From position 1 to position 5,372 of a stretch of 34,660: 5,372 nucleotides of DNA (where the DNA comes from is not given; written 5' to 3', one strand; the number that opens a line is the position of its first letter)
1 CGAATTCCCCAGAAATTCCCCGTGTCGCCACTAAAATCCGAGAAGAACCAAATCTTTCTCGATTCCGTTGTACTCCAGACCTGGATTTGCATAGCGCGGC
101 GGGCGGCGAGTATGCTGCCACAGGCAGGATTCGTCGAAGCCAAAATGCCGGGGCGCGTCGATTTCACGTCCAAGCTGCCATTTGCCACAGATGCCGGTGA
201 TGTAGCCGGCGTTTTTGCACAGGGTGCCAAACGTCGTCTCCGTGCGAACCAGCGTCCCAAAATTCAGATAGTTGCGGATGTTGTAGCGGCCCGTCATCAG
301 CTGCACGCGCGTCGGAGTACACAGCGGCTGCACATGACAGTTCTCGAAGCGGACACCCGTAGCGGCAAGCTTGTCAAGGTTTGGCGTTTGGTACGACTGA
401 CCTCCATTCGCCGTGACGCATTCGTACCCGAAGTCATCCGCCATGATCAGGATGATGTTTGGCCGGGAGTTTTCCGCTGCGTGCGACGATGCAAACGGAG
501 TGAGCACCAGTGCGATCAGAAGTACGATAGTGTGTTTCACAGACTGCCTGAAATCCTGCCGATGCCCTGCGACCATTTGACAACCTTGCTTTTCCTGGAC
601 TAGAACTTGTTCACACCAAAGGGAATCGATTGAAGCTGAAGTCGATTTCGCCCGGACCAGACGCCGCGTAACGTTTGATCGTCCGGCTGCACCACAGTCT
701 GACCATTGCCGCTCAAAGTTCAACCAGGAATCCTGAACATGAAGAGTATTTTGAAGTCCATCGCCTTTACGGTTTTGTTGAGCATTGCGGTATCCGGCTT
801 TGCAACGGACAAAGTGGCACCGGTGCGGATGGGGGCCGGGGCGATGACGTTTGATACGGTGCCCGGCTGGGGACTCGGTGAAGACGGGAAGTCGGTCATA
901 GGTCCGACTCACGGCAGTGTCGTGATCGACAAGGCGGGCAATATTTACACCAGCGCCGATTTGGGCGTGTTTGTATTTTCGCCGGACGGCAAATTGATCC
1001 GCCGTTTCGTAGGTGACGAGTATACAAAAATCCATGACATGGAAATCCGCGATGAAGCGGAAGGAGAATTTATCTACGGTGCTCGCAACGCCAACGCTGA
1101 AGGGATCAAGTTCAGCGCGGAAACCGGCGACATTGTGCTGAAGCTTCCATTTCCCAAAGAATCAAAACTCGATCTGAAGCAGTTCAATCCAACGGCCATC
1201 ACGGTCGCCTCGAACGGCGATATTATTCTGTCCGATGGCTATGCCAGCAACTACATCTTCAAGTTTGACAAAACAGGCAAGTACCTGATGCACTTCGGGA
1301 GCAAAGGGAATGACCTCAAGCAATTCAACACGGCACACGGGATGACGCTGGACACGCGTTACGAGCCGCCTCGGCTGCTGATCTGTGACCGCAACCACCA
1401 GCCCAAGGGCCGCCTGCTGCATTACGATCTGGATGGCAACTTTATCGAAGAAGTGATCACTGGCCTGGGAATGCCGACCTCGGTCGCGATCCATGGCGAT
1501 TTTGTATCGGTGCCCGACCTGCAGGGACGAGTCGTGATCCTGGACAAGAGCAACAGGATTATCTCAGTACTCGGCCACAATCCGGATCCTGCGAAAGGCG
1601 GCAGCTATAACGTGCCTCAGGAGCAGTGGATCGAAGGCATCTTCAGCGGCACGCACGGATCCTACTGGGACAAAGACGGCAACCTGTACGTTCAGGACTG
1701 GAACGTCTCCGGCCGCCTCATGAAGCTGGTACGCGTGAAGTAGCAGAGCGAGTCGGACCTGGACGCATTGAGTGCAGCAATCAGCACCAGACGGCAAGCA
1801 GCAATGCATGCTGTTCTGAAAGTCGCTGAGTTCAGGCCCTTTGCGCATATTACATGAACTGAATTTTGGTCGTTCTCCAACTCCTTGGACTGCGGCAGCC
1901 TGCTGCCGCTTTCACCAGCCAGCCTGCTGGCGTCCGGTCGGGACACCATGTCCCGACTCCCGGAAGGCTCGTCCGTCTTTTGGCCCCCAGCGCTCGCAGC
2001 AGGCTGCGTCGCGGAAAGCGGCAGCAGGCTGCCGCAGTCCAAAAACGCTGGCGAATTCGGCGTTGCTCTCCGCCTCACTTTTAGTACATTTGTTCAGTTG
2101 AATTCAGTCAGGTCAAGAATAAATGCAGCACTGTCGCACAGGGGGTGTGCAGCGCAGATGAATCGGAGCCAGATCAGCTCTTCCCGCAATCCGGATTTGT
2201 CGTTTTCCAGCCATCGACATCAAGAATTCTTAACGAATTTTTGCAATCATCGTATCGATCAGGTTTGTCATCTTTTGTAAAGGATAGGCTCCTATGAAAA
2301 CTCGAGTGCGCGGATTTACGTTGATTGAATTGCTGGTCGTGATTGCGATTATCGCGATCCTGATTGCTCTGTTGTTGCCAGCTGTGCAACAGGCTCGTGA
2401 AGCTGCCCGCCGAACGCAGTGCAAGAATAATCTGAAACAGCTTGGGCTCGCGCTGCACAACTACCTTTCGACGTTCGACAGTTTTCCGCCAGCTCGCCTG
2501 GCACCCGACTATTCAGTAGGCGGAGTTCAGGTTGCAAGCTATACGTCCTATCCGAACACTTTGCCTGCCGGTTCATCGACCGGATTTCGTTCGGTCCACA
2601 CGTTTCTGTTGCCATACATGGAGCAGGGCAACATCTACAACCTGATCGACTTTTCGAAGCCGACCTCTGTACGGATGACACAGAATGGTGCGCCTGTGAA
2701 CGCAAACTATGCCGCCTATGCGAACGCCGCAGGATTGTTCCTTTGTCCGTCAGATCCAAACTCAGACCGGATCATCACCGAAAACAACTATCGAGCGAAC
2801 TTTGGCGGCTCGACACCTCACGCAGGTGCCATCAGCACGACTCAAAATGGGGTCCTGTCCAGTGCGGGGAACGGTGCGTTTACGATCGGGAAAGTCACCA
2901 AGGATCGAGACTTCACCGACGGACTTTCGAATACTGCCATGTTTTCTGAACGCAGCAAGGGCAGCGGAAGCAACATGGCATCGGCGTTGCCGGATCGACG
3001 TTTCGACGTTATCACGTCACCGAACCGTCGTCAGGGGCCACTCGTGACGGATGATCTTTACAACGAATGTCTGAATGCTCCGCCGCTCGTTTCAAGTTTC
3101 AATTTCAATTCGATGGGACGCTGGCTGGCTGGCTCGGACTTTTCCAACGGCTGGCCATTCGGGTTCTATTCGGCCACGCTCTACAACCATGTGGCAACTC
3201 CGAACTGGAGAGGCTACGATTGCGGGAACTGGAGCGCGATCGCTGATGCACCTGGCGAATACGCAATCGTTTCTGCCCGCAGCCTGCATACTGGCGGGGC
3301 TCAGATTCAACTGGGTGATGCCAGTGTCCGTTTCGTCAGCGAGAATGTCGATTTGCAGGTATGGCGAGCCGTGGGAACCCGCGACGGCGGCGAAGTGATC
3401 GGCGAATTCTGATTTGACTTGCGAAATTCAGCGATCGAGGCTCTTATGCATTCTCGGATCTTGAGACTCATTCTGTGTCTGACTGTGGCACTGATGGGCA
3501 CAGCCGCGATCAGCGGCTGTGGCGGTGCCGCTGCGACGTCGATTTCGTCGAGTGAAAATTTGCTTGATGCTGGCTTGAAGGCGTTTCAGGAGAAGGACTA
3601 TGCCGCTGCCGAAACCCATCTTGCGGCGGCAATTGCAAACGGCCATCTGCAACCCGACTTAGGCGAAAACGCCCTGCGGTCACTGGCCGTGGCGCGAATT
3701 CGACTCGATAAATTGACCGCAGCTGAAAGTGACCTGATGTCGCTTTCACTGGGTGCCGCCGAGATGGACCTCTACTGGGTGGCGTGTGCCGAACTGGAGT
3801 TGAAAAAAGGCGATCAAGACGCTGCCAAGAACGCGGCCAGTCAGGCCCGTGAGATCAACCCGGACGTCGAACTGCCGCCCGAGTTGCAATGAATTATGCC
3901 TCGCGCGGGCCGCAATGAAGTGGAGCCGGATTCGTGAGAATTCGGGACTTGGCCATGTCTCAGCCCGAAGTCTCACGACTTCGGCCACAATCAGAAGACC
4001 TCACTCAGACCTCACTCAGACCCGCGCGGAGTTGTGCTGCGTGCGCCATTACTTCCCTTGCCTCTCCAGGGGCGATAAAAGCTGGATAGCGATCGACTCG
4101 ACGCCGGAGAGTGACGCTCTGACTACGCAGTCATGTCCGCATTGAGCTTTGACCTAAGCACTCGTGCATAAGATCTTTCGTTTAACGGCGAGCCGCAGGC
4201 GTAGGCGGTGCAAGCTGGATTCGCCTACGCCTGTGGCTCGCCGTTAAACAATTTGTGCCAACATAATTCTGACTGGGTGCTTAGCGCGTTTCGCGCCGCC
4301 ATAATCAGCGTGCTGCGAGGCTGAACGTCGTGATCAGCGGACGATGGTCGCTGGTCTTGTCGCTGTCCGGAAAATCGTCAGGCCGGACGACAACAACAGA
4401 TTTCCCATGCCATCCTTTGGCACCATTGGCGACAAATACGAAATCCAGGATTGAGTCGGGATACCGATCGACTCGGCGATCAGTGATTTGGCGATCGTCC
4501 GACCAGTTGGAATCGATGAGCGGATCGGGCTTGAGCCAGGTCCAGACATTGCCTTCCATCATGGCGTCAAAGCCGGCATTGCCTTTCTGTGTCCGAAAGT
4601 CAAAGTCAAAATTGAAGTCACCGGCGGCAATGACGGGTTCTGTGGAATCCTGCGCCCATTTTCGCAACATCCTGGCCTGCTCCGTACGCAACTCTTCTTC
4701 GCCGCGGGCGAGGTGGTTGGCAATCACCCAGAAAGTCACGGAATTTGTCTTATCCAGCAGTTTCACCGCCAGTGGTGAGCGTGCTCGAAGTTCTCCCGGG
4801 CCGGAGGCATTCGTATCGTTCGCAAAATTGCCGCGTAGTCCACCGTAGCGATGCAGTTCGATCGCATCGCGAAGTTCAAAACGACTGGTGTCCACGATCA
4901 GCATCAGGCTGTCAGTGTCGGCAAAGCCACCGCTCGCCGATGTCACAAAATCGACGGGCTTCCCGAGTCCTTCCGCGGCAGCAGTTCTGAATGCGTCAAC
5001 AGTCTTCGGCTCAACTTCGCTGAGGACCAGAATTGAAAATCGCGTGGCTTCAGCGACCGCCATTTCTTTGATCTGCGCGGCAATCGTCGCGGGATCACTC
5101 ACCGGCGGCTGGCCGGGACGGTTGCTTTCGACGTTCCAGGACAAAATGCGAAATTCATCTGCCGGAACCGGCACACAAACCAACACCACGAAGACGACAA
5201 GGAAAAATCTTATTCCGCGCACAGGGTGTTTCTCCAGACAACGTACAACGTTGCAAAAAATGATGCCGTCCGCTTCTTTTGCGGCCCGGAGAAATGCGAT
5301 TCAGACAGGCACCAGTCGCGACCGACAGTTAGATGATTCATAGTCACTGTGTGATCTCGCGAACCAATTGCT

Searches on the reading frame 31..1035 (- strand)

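Call 80: search_protein_families(library=pfam, proteins=[window:31-1035:-], max_evalue=0.00001)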
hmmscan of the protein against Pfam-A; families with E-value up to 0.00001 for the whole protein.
window:31-1035:- (334 aa): 1 family
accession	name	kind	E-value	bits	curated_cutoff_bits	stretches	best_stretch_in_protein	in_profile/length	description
PF00884.28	Sulfatase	-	3.1e-20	73.1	25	1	192-310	1-126/301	Sulfatase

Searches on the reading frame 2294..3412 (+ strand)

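Call 80: search_protein_families(library=pfam, proteins=[window:2294-3412:+], max_evalue=0.00001)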
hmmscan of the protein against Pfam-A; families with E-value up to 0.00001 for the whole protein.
window:2294-3412:+ (372 aa): 2 families
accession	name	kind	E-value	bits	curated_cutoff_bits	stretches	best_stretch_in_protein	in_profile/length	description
PF07596.16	SBP_bac_10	-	5.5e-51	174.6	23.3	1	32-355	1-268/268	Protein of unknown function (DUF1559)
PF07963.17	N_methyl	-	2.7e-08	33.5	21.2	1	4-28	3-27/27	Prokaryotic N-terminal methylation motif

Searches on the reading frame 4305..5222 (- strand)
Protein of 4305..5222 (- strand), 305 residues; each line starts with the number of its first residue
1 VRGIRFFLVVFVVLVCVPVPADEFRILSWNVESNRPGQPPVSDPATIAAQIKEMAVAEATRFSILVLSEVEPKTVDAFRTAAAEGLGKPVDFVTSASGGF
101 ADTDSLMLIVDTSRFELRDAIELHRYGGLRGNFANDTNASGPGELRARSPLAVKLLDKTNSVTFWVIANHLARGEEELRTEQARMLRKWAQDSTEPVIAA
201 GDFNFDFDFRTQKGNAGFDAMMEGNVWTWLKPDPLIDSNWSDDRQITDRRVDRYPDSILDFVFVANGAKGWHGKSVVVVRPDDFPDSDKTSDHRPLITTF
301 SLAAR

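Call 80: search_protein_families(library=pfam, proteins=[window:4305-5222:-], max_evalue=0.00001)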
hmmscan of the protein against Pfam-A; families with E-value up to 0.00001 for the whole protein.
window:4305-5222:- (305 aa): 1 family
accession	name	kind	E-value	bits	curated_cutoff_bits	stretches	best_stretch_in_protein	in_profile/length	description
PF03372.29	Exo_endo_phos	-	1.2e-08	35.4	24.5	1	27-293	1-225/225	Endonuclease/Exonuclease/phosphatase family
